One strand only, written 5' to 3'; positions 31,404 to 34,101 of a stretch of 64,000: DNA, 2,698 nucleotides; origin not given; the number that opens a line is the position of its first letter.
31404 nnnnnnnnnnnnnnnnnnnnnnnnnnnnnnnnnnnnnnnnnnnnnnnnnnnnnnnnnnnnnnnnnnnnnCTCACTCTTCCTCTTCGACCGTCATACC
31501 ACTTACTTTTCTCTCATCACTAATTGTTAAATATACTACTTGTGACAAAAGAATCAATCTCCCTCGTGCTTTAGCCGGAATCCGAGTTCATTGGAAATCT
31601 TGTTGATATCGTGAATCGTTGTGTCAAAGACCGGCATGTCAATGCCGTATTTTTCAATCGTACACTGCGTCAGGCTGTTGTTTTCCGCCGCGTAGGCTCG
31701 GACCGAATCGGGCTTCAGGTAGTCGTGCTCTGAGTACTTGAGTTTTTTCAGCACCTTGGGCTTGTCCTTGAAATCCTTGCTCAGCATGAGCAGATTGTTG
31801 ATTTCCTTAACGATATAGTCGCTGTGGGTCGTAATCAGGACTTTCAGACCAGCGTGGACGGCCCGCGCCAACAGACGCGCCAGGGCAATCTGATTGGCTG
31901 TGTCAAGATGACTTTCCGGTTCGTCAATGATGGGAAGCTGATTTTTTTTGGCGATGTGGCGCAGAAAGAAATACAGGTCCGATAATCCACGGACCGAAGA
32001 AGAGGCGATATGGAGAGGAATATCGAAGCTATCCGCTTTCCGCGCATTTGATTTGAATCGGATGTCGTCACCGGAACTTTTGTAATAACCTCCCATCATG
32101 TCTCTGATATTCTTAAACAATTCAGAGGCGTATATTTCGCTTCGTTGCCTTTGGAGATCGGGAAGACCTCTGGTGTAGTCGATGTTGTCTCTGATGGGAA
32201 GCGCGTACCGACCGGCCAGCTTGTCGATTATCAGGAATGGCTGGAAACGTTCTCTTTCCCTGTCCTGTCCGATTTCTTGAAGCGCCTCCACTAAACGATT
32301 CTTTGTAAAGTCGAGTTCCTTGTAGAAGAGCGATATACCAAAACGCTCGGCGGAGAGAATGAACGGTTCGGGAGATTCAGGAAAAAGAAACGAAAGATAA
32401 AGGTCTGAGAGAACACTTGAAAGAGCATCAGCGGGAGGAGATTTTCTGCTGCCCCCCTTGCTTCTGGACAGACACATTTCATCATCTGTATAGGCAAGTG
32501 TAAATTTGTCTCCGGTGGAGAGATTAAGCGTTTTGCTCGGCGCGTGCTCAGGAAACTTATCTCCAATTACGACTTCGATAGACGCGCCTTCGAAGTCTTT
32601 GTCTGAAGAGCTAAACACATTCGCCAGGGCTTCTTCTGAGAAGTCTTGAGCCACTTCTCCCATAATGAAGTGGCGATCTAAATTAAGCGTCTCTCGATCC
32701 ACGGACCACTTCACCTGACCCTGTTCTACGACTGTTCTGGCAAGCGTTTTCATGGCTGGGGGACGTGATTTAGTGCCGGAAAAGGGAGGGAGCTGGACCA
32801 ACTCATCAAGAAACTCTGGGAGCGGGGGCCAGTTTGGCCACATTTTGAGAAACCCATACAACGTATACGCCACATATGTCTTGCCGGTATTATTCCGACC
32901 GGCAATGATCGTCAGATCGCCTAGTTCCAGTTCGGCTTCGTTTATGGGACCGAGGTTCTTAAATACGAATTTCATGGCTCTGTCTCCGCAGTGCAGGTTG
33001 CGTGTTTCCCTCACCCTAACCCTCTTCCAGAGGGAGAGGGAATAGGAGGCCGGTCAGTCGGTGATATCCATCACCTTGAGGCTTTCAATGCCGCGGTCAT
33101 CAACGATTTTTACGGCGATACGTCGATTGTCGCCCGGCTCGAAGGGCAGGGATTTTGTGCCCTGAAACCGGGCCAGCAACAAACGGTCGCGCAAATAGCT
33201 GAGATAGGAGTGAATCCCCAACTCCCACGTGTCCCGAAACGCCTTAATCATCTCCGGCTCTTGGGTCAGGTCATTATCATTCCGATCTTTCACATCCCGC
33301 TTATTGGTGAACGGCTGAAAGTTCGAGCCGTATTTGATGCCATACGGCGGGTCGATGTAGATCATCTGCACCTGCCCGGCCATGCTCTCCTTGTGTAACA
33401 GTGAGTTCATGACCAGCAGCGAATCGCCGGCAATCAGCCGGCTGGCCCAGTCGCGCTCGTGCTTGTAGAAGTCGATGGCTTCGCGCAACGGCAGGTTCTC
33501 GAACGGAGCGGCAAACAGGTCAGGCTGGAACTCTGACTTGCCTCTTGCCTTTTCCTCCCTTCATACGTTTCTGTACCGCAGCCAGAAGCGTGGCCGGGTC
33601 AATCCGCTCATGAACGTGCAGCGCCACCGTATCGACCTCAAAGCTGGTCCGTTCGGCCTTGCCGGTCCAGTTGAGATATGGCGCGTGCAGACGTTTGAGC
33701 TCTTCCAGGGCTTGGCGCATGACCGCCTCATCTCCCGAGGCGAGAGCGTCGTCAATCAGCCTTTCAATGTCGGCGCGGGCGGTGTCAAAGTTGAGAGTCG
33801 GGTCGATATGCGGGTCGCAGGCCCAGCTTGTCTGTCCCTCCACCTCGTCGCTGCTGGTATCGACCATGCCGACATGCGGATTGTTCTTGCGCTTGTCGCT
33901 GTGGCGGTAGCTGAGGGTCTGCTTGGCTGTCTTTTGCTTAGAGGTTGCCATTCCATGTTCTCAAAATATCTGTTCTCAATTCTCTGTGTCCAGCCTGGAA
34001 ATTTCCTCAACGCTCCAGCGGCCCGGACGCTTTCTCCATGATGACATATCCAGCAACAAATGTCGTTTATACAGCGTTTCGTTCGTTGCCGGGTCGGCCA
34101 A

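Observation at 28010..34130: Intact ATPase plus small nuclease-like pair embedded in a heavily decayed Type III R-M locus: candidate defence module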

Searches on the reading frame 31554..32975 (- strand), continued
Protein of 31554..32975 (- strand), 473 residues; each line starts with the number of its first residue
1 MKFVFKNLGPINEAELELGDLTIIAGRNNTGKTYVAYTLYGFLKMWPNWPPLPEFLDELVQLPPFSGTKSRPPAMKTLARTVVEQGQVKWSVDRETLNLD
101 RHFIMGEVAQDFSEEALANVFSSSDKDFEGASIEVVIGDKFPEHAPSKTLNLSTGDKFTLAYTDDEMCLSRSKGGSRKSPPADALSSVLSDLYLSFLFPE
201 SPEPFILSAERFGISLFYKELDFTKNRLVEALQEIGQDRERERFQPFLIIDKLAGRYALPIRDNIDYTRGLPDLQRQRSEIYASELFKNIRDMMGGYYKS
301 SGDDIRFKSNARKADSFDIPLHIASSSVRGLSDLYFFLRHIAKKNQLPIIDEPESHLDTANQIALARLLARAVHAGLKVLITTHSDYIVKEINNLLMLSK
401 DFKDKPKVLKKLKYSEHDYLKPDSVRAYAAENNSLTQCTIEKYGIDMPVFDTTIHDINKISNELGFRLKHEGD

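Call 75: find_encoding_contigs(protein=P0124, flank=8000, max_places=2)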
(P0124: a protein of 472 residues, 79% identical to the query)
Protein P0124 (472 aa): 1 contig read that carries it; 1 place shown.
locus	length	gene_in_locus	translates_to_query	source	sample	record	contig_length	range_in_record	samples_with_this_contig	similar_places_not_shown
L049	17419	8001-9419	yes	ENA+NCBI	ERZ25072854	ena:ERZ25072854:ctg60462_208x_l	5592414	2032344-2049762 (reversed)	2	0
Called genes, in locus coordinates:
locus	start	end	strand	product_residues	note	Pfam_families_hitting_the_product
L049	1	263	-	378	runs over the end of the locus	PF04909:Amidohydro_2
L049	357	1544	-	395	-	PF02771:Acyl-CoA_dh_N, PF02770:Acyl-CoA_dh_M, PF00441:Acyl-CoA_dh_1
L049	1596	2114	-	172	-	PF00903:Glyoxalase, PF22677:Ble-like_N (weak)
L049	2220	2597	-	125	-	PF02627:CMD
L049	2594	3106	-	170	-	PF13173:AAA_14, PF13401:AAA_22 (faint)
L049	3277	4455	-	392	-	PF04326:SLFN_AlbA_2, PF13749:HATPase_c_4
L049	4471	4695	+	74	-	-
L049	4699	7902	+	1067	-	PF01555:N6_N4_Mtase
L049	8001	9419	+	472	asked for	PF13175:AAA_15 (weak), PF13304:AAA_21, PF13175:AAA_15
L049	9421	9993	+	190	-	-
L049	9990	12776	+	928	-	PF04851:ResIII (weak)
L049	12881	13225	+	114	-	PF01844:HNH, PF14279:HNH_5 (weak)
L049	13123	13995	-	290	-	PF00296:Bac_luciferase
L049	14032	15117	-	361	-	PF10094:DUF2332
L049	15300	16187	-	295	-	PF02668:TauD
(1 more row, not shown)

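Call 86: predict_structure(alignment_id=A3)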
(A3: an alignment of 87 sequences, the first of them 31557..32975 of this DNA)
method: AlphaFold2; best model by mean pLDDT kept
length: 473 residues; sequences in the alignment: 87
mean_pLDDT: 80.8   pTM: 0.82
mean pLDDT of the five models: 80.8, 80.1, 78.6, 77.9, 77.1
residues with pLDDT >= 90: 170; 70-90: 203; 50-70: 53; < 50: 47
segments of 3 or more residues with pLDDT < 50: 66-68, 212-254
pLDDT, mean of each block of 10 residues (from residue 1): 92 94 91 94 83 70 53 78 90 88 90 92 89 89 86 87 91 74 81 87 85 44 41 41 40 64 82 85 94 87 80 77 80 91 94 87 95 96 93 90 84 88 93 90 77 65 67 56
secondary structure, 60 per line:
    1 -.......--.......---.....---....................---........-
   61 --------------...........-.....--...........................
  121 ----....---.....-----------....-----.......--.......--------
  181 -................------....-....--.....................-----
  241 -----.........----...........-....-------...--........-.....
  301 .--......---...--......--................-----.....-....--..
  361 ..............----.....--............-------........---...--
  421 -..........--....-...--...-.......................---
elements in order: E2-8 E11-17 E21-25 H29-48 H52-59 H75-85 E87-91 H94-120 H125-128 E132-136 E148-151 E157-163 E166-172 H182-197 E204-207 H209-212 H215-235 H246-254 H259-269 H271-274 H287-294 E296-301 E304-309 E318-320 H326-341 E347-351 H353-356 H359-374 E379-383 H386-397 H405-412 E425-431 E434-437 E439-441 E444-446 H448-470

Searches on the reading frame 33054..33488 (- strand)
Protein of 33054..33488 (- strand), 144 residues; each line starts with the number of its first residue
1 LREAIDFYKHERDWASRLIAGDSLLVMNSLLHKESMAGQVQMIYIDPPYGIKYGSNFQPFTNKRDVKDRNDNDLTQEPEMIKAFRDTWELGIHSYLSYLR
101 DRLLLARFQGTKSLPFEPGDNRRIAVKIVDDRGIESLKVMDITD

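Call 3: search_protein_families(library=pfam, proteins=[window:33054-33488:-], max_evalue=0.1)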
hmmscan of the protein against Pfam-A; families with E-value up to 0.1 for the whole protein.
window:33054-33488:- (144 aa): 1 family
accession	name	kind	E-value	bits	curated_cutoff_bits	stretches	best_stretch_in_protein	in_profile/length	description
PF02086.21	MethyltransfD12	-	0.036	14.2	22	1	38-63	174-200/253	D12 class N6 adenine-specific DNA methyltransferase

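Call 4: search_protein_families(library=padloc, proteins=[window:33054-33488:-], max_evalue=0.1)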
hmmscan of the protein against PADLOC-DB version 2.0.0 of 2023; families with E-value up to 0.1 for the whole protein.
window:33054-33488:- (144 aa): 19 families
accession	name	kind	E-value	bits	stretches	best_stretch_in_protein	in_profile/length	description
PDLC03632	MTase_III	-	3.5e-42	142.5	1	5-111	152-258/983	Type III methyltransferase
PDLC03633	MTase_III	-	3.6e-09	33.9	1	10-107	72-163/616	Type III methyltransferase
PDLC03354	MTase_II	-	1.5e-08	32.1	1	17-107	62-141/425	Type II methyltransferase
PDLC03371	MTase_II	-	2e-08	32.1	1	12-95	7-84/260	Type II methyltransferase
PDLC03634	MTase_III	-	3.3e-07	27.6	1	18-107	97-185/621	Type III methyltransferase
PDLC03636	MTase_III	-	1.6e-06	25.2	1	15-58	46-85/575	Type III methyltransferase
PDLC03641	MTase_III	-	4.1e-06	23.6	1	18-107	107-196/657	Type III methyltransferase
PDLC03644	MTase_III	-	5.8e-06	23.3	1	5-53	28-74/542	Type III methyltransferase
PDLC03635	MTase_III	-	5.9e-05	19.9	1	18-51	221-252/708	Type III methyltransferase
PDLC03637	MTase_III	-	7.4e-05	19.6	1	18-65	124-167/513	Type III methyltransferase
PDLC03640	MTase_III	-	0.0024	14.3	1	17-50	45-76/654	Type III methyltransferase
PDLC03299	MTase_II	-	0.0025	15.3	1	12-68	11-60/296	Type II methyltransferase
PDLC03738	oMTase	-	0.0025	14.6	1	9-68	14-69/376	orphan methyltransferase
PDLC03216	MTase_II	-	0.0094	13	1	13-64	9-55/364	Type II methyltransferase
PDLC03300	MTase_II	-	0.01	12.9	1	37-106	28-97/302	Type II methyltransferase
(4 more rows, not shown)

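Call 5: search_protein_families(library=ncbifam, proteins=[window:33054-33488:-], max_evalue=0.1)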
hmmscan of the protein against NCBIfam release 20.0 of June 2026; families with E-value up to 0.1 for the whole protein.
window:33054-33488:- (144 aa): 1 family
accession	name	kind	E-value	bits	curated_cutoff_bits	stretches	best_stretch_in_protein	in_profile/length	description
NF008572.0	PRK11524.1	equivalog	0.0027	16.9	292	1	13-65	12-57/294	adenine-specific DNA-methyltransferase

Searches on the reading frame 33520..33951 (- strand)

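Call 3: search_protein_families(library=pfam, proteins=[window:33520-33951:-], max_evalue=0.1)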
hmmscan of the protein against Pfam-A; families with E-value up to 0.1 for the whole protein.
window:33520-33951:- (143 aa): 1 family
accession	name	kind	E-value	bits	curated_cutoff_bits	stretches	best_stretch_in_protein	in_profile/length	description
PF08858.15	IDEAL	-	0.017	15.3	22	1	57-76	9-28/37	IDEAL domain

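Call 4: search_protein_families(library=padloc, proteins=[window:33520-33951:-], max_evalue=0.1)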
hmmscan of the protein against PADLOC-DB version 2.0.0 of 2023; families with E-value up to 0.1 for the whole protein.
window:33520-33951:- (143 aa): 0 families

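Call 5: search_protein_families(library=ncbifam, proteins=[window:33520-33951:-], max_evalue=0.1)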
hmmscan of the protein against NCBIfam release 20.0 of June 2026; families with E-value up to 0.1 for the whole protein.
window:33520-33951:- (143 aa): 1 family
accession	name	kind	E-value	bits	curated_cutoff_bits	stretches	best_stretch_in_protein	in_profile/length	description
NF010761.0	PRK14164.1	equivalog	0.027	14.5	167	1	43-102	48-110/220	nucleotide exchange factor GrpE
